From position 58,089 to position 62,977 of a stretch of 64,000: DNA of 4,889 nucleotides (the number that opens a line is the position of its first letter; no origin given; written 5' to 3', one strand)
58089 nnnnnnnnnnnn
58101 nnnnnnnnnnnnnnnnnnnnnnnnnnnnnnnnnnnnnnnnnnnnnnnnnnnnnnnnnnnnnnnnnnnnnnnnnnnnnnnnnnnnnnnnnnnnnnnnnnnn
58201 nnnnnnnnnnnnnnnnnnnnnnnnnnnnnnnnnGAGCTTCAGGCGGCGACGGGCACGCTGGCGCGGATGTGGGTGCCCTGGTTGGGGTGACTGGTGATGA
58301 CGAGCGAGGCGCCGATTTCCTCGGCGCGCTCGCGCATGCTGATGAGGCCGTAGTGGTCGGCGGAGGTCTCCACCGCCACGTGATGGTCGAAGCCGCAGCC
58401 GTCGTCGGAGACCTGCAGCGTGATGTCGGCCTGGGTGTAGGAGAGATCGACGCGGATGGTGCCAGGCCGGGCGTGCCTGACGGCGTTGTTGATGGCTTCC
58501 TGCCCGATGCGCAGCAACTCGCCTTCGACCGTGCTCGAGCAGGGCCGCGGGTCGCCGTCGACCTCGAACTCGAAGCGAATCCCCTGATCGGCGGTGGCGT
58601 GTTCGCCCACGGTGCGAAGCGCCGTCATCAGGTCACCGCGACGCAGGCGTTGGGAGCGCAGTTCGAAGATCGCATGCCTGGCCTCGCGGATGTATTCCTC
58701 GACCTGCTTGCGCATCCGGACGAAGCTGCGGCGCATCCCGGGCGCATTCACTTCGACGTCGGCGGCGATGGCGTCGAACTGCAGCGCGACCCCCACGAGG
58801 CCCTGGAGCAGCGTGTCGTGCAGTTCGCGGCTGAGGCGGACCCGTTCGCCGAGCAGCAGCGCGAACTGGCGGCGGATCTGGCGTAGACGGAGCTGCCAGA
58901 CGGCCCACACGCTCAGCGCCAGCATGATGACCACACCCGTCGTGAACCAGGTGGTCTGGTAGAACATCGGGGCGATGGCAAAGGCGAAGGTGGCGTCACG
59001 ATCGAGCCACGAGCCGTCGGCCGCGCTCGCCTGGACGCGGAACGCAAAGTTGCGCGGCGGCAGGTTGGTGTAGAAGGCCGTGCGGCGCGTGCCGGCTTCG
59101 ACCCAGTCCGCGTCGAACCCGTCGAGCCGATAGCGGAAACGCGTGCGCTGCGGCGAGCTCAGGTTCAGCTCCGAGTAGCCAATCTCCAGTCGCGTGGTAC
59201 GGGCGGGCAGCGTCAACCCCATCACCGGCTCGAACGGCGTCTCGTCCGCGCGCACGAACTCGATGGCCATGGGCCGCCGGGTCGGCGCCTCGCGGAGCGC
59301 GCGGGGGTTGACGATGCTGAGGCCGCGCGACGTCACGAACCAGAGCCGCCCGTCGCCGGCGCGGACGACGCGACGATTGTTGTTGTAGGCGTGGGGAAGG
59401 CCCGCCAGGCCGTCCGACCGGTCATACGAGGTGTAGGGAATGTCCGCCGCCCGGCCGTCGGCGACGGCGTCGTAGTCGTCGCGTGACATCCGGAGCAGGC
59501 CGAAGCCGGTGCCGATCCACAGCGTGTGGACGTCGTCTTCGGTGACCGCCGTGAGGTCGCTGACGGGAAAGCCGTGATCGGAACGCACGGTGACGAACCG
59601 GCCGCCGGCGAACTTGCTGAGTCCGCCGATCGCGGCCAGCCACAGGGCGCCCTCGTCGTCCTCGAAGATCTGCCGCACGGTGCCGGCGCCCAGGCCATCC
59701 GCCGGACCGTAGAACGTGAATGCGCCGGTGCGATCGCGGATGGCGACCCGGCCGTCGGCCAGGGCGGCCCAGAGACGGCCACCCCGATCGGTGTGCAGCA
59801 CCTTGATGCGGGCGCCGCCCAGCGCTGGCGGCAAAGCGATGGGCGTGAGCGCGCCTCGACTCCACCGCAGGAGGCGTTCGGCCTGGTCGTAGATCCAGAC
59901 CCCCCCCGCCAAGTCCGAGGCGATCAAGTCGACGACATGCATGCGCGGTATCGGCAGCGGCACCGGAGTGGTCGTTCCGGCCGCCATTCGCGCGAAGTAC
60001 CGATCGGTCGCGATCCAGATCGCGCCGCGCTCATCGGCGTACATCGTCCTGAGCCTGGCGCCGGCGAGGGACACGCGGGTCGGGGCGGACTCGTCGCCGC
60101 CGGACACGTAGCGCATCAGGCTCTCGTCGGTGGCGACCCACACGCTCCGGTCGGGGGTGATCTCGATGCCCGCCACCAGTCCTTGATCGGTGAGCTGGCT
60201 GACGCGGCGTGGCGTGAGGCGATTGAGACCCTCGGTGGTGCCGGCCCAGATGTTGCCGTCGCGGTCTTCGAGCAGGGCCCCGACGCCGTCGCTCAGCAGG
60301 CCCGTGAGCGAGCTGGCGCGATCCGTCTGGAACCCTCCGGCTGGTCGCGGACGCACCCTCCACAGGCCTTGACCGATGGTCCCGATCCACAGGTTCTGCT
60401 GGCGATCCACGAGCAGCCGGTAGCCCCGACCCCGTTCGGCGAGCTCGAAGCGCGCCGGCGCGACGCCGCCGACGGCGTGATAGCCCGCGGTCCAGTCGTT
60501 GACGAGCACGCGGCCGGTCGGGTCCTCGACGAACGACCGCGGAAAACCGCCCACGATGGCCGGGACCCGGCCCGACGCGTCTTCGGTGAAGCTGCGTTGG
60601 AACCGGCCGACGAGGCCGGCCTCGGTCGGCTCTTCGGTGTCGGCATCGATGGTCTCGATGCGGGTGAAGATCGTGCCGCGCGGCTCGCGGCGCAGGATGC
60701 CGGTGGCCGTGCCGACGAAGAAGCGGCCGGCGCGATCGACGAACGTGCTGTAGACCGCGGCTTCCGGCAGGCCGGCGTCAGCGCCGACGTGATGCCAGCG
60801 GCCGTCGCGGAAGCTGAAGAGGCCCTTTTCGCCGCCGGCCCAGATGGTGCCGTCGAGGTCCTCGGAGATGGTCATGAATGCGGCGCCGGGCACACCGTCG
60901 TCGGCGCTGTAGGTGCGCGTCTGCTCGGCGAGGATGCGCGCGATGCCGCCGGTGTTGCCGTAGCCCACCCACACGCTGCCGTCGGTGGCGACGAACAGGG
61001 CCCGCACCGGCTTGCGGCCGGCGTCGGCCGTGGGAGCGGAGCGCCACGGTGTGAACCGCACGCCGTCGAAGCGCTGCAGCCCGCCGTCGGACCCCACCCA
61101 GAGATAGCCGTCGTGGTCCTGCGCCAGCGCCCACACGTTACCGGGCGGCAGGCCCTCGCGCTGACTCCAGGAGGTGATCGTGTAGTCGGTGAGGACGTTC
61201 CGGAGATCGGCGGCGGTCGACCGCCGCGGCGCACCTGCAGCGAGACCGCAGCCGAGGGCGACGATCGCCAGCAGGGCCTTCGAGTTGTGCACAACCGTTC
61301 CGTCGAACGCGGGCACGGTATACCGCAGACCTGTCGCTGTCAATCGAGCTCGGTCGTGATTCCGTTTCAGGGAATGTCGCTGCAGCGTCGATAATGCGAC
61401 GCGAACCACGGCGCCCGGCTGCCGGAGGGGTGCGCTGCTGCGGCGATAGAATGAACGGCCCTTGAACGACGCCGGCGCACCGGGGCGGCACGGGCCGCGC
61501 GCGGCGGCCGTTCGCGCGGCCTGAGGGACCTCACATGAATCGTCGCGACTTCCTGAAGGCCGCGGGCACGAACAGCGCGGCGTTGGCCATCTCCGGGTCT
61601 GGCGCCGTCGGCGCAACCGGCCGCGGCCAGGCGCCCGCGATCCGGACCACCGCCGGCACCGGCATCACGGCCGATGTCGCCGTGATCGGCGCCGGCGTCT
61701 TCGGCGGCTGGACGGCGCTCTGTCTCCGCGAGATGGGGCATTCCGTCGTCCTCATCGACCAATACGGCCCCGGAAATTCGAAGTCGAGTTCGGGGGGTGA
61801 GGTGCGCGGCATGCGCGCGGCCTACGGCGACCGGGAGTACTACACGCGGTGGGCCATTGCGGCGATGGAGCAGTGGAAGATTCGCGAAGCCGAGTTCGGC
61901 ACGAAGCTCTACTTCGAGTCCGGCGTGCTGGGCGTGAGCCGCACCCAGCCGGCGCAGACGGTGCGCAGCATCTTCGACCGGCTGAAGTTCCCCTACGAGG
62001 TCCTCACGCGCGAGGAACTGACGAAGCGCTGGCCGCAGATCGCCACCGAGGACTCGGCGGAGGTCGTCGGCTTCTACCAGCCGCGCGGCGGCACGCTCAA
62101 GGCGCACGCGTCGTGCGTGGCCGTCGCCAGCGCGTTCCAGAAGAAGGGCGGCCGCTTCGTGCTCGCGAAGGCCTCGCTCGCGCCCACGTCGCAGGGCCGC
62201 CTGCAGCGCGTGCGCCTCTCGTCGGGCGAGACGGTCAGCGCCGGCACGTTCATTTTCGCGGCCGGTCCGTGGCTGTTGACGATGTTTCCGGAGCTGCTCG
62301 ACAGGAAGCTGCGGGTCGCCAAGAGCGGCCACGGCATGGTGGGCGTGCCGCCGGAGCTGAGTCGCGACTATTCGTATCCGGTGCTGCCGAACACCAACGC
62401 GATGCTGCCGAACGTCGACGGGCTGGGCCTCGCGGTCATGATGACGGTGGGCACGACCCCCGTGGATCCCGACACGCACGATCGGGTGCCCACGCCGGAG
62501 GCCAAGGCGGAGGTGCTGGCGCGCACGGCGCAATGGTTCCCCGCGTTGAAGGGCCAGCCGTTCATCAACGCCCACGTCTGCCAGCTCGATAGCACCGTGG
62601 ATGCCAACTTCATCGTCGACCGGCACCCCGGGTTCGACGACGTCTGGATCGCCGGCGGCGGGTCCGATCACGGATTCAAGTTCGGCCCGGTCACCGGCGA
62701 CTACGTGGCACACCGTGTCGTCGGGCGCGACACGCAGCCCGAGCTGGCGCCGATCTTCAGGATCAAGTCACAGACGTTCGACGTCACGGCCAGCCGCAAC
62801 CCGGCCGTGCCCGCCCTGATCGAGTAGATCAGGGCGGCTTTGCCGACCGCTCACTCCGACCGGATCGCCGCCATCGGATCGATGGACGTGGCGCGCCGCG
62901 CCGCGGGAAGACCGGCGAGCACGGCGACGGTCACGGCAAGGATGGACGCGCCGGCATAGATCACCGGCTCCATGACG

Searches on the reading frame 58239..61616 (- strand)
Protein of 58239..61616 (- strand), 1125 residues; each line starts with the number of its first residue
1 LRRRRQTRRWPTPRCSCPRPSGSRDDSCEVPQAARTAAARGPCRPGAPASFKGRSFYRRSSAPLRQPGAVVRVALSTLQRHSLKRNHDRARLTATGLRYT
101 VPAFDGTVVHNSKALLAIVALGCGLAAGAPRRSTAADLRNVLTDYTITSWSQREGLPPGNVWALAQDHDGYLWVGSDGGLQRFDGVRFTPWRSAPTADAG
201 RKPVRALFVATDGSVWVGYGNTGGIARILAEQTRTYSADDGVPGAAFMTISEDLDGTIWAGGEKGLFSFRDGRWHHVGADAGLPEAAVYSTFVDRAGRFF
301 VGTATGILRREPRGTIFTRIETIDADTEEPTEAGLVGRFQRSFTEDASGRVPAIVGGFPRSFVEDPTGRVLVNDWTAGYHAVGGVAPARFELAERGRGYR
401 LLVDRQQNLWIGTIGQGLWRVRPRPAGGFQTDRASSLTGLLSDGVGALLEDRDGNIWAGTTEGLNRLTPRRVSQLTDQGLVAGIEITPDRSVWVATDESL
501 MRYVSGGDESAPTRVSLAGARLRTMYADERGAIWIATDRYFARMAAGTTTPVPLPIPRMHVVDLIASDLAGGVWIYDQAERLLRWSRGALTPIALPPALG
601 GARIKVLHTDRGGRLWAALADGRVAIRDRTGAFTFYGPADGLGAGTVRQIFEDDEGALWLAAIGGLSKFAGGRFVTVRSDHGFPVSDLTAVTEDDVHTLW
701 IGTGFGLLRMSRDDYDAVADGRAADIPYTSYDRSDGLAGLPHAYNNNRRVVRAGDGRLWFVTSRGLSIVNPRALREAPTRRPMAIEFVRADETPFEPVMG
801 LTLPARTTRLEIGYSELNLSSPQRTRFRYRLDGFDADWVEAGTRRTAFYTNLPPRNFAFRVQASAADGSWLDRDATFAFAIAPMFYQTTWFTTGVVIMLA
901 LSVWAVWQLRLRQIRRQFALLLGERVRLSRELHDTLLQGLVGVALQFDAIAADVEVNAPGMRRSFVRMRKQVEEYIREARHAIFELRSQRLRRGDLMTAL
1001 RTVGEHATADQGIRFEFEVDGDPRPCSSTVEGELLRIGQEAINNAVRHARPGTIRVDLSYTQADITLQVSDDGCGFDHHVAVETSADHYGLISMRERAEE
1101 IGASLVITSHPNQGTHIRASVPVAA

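Call 17: search_protein_families(library=pfam, proteins=[window:58239-61616:-])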
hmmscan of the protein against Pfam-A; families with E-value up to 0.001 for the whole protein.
window:58239-61616:- (1125 aa): 6 families
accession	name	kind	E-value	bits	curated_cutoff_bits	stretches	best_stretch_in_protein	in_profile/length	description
PF07494.17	Reg_prop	-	1.6e-34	113.9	20.4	1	155-178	1-24/24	Two component regulator propeller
PF07495.19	Y_Y_Y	-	1.5e-13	50.9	26.6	1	820-881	3-64/65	Y_Y_Y domain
PF07730.19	HisKA_3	-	3.4e-12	47.2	24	1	924-989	1-66/68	Histidine kinase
PF02518.31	HATPase_c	-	5e-12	46.7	26.4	1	1032-1124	4-110/111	Histidine kinase-, DNA gyrase B-, and HSP90-like ATPase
PF13581.12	HATPase_c_2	-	1.1e-06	29.1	27.4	1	1038-1087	36-90/127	Histidine kinase-like ATPase domain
PF24684.1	Vgb_lyase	-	6.1e-06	25.7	50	0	481-665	15-201/290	Virginiamycin B lyase family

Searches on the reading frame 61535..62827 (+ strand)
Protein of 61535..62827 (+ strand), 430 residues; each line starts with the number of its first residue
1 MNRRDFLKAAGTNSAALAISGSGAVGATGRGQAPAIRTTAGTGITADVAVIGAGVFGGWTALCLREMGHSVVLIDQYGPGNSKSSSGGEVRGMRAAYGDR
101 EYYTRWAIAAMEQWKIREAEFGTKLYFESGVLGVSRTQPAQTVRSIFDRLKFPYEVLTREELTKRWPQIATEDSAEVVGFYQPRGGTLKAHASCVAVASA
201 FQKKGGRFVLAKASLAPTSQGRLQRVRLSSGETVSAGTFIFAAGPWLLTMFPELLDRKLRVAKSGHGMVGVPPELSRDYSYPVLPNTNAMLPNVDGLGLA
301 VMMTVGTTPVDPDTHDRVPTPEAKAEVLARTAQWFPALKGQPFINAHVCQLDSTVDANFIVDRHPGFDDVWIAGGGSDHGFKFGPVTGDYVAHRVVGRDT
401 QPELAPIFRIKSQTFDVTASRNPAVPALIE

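Call 19: search_protein_families(library=pfam, proteins=[window:61535-62827:+], max_evalue=0.01)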
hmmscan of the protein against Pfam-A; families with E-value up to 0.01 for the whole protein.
window:61535-62827:+ (430 aa): 3 families
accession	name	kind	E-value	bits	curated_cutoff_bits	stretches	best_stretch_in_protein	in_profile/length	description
PF01266.30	DAO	-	6.7e-48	164.4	27.9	1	47-394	1-353/353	FAD dependent oxidoreductase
PF00890.30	FAD_binding_2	-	0.0029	17.3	20.4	1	47-88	1-44/414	FAD binding domain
PF01494.25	FAD_binding_3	-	0.0071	16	22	0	46-79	2-35/349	FAD binding domain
